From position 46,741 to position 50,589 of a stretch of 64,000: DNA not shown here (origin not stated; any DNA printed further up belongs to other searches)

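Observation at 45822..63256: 17.3-kb island bounded by a 30-nt direct repeat that includes the 3' end of tRNA-Gly(CCC)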

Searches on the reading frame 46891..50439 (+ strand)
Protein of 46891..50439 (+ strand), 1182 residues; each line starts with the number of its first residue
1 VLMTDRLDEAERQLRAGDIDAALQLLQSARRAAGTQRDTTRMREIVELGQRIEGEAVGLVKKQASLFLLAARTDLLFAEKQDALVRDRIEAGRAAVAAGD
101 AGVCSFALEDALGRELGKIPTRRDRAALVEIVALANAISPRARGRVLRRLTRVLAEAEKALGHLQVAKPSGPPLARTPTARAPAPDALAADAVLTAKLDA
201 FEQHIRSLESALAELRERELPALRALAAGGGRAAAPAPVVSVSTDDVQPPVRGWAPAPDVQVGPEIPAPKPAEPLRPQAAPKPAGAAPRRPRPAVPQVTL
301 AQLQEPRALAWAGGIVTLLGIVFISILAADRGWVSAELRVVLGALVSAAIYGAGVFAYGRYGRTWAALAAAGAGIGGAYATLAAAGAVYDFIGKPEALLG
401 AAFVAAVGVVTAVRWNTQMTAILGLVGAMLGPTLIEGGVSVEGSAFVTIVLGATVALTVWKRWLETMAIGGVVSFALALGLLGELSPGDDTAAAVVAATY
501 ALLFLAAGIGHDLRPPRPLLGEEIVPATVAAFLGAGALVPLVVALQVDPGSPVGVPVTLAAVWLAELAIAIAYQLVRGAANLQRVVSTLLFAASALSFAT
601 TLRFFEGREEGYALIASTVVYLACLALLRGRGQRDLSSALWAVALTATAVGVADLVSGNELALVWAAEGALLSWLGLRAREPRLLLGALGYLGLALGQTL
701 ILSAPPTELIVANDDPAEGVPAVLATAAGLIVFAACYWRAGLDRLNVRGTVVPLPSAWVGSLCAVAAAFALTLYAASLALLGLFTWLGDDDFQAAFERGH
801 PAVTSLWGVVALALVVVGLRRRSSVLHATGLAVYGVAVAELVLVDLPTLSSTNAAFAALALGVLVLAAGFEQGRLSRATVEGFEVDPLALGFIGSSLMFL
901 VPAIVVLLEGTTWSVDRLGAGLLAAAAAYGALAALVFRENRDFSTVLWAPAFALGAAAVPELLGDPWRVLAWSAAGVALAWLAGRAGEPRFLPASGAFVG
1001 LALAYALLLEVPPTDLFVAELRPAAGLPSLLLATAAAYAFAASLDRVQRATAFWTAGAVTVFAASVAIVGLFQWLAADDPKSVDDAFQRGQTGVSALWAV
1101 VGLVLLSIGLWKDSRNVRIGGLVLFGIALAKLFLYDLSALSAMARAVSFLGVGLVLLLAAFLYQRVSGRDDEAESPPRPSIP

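Call 17: search_protein_families(library=pfam, proteins=[window:46891-50439:+], max_evalue=0.01)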
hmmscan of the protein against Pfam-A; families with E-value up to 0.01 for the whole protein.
window:46891-50439:+ (1182 aa): 1 family
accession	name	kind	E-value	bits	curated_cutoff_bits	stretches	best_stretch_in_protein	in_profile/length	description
PF10101.14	DUF2339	-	7.3e-59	200.6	33.6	4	307-770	3-388/659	Predicted membrane protein (DUF2339)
